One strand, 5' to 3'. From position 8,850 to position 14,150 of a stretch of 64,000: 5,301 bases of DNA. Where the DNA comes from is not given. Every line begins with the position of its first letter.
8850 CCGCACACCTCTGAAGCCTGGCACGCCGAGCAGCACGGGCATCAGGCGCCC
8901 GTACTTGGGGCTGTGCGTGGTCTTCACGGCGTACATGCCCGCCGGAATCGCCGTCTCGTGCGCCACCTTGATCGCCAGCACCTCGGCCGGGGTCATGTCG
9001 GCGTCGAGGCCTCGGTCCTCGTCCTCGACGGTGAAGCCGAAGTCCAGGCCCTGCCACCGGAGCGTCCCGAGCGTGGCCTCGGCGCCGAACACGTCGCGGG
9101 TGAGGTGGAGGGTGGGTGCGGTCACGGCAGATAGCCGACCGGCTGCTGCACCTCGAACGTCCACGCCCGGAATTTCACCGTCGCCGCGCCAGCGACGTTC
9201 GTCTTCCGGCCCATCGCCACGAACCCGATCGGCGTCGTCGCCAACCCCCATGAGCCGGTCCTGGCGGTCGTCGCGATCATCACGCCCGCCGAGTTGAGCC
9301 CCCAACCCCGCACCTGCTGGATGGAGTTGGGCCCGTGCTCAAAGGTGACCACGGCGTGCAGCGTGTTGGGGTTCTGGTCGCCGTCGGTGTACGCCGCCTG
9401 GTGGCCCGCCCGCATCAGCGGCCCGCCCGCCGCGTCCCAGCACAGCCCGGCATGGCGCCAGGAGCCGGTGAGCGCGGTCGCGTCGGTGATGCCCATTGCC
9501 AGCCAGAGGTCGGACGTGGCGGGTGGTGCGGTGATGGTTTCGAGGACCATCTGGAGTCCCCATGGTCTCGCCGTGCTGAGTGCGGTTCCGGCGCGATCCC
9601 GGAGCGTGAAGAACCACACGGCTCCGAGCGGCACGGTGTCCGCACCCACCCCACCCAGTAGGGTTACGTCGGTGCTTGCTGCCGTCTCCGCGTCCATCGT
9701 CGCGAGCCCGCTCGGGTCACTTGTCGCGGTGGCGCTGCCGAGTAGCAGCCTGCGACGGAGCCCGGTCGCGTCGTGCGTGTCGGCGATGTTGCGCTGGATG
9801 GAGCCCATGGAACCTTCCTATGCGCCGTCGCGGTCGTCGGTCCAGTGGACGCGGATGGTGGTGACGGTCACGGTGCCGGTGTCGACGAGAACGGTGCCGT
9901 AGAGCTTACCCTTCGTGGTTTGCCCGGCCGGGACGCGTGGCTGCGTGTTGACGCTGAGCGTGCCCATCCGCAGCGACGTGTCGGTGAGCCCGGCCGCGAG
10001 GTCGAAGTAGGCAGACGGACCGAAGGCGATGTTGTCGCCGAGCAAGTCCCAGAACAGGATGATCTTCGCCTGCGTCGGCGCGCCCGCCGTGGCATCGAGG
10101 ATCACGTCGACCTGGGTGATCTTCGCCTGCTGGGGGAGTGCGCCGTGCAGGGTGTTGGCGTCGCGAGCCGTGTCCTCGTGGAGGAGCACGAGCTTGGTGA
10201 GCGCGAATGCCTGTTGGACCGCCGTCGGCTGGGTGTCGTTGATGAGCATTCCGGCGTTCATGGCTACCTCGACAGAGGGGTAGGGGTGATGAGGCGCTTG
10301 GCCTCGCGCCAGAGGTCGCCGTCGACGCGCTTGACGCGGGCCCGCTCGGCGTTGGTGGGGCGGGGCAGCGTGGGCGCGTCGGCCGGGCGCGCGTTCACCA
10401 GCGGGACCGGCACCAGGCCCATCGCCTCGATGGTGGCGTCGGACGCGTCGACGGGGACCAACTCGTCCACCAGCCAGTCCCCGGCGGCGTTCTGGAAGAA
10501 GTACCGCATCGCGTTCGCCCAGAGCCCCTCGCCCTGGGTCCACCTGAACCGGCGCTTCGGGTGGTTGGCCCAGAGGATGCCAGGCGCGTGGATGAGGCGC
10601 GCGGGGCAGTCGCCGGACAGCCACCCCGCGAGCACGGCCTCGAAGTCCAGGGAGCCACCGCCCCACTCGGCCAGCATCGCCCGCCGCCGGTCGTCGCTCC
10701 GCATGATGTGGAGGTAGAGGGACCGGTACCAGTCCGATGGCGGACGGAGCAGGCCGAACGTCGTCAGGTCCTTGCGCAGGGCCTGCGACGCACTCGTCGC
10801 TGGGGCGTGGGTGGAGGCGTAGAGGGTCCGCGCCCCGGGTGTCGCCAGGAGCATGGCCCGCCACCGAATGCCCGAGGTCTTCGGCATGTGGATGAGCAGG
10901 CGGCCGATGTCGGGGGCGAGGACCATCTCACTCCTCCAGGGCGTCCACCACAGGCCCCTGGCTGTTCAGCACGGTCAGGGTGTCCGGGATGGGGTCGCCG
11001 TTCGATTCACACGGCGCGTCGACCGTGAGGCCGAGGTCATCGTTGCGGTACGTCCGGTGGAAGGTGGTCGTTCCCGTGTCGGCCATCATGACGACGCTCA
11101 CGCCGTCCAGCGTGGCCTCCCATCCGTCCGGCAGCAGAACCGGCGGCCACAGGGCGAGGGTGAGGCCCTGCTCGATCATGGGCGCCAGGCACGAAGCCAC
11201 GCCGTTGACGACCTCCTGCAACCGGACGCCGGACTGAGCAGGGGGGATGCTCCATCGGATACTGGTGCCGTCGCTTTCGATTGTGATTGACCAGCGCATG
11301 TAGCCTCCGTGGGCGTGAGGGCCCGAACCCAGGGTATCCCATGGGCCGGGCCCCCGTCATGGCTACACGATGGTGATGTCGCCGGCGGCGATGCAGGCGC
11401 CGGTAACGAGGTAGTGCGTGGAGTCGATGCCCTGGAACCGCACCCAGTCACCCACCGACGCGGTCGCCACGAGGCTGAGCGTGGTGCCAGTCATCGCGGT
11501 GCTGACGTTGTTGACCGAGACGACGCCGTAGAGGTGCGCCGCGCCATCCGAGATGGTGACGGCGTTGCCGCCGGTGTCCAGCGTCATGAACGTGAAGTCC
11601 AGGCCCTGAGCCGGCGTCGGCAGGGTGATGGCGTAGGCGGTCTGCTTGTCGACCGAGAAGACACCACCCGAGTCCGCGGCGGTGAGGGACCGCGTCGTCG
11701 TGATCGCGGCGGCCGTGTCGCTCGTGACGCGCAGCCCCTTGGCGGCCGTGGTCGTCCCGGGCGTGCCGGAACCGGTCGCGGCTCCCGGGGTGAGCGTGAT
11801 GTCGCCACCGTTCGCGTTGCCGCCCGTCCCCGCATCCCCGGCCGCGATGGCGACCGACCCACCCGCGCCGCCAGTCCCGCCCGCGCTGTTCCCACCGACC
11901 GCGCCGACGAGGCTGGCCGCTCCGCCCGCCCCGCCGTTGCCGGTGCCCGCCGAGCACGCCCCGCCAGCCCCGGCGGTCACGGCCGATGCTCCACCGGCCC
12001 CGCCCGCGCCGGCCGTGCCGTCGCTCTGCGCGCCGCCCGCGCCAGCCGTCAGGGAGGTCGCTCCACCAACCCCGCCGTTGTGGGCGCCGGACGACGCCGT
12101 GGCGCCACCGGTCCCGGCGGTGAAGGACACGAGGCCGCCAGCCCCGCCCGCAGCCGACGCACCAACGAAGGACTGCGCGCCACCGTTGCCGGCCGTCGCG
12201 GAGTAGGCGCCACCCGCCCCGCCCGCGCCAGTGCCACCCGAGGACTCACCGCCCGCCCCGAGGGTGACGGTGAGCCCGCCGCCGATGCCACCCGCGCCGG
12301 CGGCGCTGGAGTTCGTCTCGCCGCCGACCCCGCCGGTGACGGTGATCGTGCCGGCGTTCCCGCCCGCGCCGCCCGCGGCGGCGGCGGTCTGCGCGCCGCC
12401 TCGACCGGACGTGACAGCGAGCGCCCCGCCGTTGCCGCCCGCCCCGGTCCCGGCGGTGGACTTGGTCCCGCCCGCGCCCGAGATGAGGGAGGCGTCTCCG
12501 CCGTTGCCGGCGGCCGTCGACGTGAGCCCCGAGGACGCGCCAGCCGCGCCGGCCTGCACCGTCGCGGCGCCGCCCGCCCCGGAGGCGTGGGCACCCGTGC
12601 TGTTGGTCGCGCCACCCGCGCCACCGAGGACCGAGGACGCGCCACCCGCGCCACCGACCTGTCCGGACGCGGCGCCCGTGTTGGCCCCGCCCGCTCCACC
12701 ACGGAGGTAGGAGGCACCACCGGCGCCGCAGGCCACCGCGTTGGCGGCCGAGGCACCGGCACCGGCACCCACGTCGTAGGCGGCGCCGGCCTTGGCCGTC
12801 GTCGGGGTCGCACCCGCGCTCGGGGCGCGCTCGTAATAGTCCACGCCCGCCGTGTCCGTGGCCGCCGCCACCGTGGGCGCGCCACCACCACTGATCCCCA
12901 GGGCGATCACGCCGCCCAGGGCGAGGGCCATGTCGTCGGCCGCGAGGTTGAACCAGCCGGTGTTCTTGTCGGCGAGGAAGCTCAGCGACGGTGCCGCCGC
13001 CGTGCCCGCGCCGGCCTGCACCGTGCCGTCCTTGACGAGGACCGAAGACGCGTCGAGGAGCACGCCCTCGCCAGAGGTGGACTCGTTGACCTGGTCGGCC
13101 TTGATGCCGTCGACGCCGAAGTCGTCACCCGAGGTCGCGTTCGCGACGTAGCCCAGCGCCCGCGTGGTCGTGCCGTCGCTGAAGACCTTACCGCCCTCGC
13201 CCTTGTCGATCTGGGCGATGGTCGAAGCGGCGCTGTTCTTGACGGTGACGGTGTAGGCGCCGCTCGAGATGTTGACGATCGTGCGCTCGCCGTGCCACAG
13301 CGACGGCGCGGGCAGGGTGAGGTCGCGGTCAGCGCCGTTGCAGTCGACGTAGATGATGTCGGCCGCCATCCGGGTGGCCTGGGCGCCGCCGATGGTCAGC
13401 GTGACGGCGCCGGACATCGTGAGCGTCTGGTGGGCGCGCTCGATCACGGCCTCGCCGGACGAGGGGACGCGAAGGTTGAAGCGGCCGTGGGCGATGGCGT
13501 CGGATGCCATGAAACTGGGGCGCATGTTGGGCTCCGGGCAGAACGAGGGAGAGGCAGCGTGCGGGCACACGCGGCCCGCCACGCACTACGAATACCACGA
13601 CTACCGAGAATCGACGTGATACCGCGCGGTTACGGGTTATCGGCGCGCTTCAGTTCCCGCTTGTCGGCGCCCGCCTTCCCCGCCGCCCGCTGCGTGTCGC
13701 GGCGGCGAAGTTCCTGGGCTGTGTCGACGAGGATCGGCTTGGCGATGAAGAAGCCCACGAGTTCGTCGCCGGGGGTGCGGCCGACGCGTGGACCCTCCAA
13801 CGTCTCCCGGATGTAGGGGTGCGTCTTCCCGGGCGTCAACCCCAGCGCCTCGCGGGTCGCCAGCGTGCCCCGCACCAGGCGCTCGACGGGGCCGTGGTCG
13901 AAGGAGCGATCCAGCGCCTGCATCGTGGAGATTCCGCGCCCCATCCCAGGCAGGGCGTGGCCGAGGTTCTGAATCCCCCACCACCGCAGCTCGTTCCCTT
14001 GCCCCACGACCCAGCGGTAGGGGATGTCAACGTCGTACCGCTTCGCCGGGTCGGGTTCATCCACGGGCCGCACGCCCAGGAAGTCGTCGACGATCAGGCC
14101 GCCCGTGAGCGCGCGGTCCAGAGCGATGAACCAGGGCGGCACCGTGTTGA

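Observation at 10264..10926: Sulfotransferase gene embedded between the tail-fibre and lysis genes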

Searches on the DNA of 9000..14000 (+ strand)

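Call 7: search_dna_similar(query=window:9000-14000:+, collection=phages, mode=distant)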
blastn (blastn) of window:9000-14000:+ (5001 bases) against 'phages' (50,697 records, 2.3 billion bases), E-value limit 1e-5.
Records with a match: 2; places in all: 2; records where one place covers at least 80% of the query: 0.
Best place of each record, by identity: 60-80% 2.
By first word of the organism name: Burkholderia 2.
By host as written in the record: - 2.
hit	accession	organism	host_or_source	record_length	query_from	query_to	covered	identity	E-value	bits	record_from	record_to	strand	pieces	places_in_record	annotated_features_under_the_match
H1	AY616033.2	Burkholderia phage BcepB1A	-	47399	3277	3442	3%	70.0%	2e-6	63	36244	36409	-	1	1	BcepB1A gene58: gp58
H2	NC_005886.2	Burkholderia phage BcepB1A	-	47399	3277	3442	3%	70.0%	2e-6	63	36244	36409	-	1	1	BcepB1A gene58: gp58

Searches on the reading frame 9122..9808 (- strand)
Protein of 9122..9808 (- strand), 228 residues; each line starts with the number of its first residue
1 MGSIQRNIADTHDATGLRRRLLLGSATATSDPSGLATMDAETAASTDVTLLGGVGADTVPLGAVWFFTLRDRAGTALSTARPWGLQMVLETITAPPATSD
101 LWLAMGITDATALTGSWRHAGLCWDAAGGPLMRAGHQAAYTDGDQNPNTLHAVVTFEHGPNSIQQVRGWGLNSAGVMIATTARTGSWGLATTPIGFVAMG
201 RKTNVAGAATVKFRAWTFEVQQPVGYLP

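Call 3: search_protein_families(library=pfam, proteins=[window:9122-9808:-], max_evalue=1)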
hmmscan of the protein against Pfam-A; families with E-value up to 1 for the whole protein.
window:9122-9808:- (228 aa): 0 families

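Call 4: search_protein_families(library=phrogs, proteins=[window:9122-9808:-], max_evalue=0.1)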
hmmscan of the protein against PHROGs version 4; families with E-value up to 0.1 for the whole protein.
window:9122-9808:- (228 aa): 0 families

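Call 11: search_protein_families(library=ncbifam, proteins=[window:9122-9808:-], max_evalue=10)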
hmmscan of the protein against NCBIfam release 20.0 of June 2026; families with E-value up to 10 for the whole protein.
window:9122-9808:- (228 aa): 1 family
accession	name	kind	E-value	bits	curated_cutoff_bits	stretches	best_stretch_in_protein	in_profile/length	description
NF038082.1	phiSA1p31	domain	0.017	15.6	30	1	116-155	18-52/60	phiSA1p31-related protein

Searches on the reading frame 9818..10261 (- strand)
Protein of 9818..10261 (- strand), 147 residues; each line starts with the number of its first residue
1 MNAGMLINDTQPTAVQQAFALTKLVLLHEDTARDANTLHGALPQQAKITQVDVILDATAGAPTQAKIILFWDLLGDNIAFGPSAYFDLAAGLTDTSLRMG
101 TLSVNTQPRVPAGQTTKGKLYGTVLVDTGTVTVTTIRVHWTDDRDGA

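Call 3: search_protein_families(library=pfam, proteins=[window:9818-10261:-], max_evalue=1)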
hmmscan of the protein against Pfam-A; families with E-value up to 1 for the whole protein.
window:9818-10261:- (147 aa): 0 families

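Call 4: search_protein_families(library=phrogs, proteins=[window:9818-10261:-], max_evalue=0.1)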
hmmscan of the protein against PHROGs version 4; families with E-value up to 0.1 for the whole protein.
window:9818-10261:- (147 aa): 0 families

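Call 11: search_protein_families(library=ncbifam, proteins=[window:9818-10261:-], max_evalue=10)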
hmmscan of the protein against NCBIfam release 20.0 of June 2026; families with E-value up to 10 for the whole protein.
window:9818-10261:- (147 aa): 0 families

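Call 73: find_homologous_proteins(query=window:9818-10261:-, max_evalue=0.01)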
Query window:9818-10261:- (147 aa): 14 proteins with E <= 0.01 among 37 candidates.
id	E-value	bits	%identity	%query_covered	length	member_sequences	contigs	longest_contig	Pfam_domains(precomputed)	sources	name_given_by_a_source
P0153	5.1e-85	300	95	100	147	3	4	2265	-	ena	-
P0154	1.2e-63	231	72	98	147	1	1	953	-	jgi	-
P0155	3.7e-43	165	52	97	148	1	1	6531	-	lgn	-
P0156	1.1e-23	102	42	93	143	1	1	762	-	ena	-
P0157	1.6e-21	95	40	93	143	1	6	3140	-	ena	-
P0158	5.9e-21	93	39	97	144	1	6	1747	-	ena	-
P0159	1.3e-20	92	38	93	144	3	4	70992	-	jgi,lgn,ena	-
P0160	1.6e-19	88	39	93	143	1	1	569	-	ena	-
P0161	1.6e-17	82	35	93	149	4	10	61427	-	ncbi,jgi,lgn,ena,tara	tara:strand:- start:190 stop:639 length:450 start_codon:yes stop_codon:yes gene_type:complete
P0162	3.9e-17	81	38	93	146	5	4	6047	-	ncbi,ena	-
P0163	1.8e-16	78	35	93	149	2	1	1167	-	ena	-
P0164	1.5e-14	72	36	93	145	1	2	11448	-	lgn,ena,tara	tara:strand:+ start:1356 stop:1793 length:438 start_codon:yes stop_codon:yes gene_type:complete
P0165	1.2e-13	69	37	93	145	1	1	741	-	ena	-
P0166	3.5e-13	68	33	93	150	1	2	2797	-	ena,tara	tara:strand:+ start:28 stop:480 length:453 start_codon:yes stop_codon:yes gene_type:complete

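Call 74: find_encoding_contigs(protein=P0159, flank=6000, max_places=2)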
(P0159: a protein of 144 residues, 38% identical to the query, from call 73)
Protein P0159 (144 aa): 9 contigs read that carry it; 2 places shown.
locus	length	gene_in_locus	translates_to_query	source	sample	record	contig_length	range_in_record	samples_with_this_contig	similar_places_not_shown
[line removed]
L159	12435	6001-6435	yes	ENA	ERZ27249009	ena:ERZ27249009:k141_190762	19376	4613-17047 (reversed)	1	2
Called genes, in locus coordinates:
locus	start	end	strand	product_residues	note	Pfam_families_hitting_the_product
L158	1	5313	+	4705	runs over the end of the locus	-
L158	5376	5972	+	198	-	-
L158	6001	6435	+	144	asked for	-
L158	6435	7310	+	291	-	-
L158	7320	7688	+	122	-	-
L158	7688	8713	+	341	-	-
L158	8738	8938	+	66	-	-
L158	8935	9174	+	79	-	-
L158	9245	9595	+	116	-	-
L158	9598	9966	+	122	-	-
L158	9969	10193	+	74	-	-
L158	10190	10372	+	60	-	-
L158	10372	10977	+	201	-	-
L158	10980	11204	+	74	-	-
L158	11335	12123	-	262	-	PF03837:RecT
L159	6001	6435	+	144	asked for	-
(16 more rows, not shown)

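Call 75: find_encoding_contigs(protein=P0161, flank=6000, max_places=2)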
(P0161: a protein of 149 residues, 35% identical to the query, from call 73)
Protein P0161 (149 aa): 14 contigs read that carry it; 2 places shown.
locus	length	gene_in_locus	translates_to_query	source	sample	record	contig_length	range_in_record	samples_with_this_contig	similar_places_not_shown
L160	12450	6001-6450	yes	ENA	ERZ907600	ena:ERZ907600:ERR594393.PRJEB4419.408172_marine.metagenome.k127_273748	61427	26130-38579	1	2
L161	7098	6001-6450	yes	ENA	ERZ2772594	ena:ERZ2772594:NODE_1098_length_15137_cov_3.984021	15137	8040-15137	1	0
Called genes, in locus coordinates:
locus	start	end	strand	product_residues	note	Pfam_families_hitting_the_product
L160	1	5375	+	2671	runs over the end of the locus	-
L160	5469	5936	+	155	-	-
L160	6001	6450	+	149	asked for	-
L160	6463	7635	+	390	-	-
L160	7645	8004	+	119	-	-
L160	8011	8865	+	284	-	-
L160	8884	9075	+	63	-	-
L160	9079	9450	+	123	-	-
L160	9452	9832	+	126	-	-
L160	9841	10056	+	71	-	-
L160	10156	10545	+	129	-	-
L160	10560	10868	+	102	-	-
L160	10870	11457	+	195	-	-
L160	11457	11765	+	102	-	-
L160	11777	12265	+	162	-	-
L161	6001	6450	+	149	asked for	-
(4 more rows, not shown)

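Call 88: predict_structure(alignment_id=A5)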
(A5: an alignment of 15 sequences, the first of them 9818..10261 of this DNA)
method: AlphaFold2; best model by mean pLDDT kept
length: 147 residues; sequences in the alignment: 15
mean_pLDDT: 88.0   pTM: 0.83
mean pLDDT of the five models: 88.0, 83.1, 74.9, 73.8, 73.0
residues with pLDDT >= 90: 88; 70-90: 42; 50-70: 16; < 50: 1
segments of 3 or more residues with pLDDT < 50: none
pLDDT, mean of each block of 10 residues (from residue 1): 86 95 91 66 87 96 96 90 95 92 89 72 96 95 67
secondary structure, 60 per line:
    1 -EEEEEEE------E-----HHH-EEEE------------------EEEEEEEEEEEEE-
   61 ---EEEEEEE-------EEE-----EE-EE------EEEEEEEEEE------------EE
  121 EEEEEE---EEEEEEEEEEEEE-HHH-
elements in order: E2-8 E25-28 E47-59 E64-70 E78-80 E97-106 E119-126 E130-142

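Call 90: fold_search(model_id=the predicted structure, library=pdb)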
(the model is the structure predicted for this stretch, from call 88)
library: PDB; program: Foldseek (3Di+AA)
matches with E <= 10: 1727; with E <= 0.001: 2
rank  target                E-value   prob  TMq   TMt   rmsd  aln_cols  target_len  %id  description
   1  4d3l_B                3.9e-04  1.00  0.44  0.48   6.6       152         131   12  SeMet structure of a novel carbohydrate binding module from glycoside hydrolase family 9 (Cel9A) from Ruminococcus fla (released 2016-01-20)
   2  4d3l_A                6.5e-04  1.00  0.45  0.48   6.4       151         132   12  SeMet structure of a novel carbohydrate binding module from glycoside hydrolase family 9 (Cel9A) from Ruminococcus fla (released 2016-01-20)
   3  6a3v_E                1.8e-03  1.00  0.50  0.50   6.0       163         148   10  Complex structure of human 4-1BB and 4-1BBL (released 2018-10-10)
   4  6fib_A                1.8e-03  1.00  0.47  0.47   6.0       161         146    9  Structure of human 4-1BB ligand (released 2019-03-13)
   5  4bcu                  3.1e-03  0.99  0.37  0.31   8.2       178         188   14  Satellite Tobacco Necrosis Virus (STNV) virus like particle in complex with the B3 aptamer (released 2013-01-23)
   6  4jdo_C                3.4e-03  0.98  0.38  0.28   7.8       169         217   10  Secreted chlamydial protein pgp3, coiled-coil deletion (released 2013-06-05)
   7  6sco_A                3.4e-03  0.97  0.33  0.34   8.0       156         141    8  Cryo-EM Structure of Potato Leaf Roll Virus VLP (released 2019-10-02)
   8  6mgp_A                3.6e-03  1.00  0.48  0.47   5.8       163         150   12  Structure of human 4-1BB / 4-1BBL complex (released 2018-11-14)
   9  4jdn_C                3.6e-03  0.99  0.38  0.38   7.6       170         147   10  Secreted Chlamydial Protein PGP3, C-terminal Domain (released 2013-06-05)
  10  2waa                  3.8e-03  0.99  0.35  0.19   9.7       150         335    7  Structure of a family two carbohydrate esterase from Cellvibrio japonicus (released 2009-03-24)
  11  5ybz_A                4.4e-03  1.00  0.43  0.45   7.7       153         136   10  High resolution structure of complement C1q-like protein 3 C1q domain (released 2018-10-03)
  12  7m3t_N                4.7e-03  0.97  0.34  0.35   7.6       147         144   12  Crystallographic structure of a cubic crystal of STMV (80.7 degree rotation about 111) grown from chloride (released 2021-12-15)
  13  6mgp_C                4.9e-03  1.00  0.46  0.45   6.1       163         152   13  Structure of human 4-1BB / 4-1BBL complex (released 2018-11-14)
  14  6mge_B                4.9e-03  1.00  0.45  0.44   6.7       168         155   11  Structure of human 4-1BBL (released 2018-11-21)
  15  2hey_G                4.9e-03  0.98  0.36  0.38   7.4       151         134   11  Crystal structure of murine OX40L bound to human OX40 (released 2006-08-29)
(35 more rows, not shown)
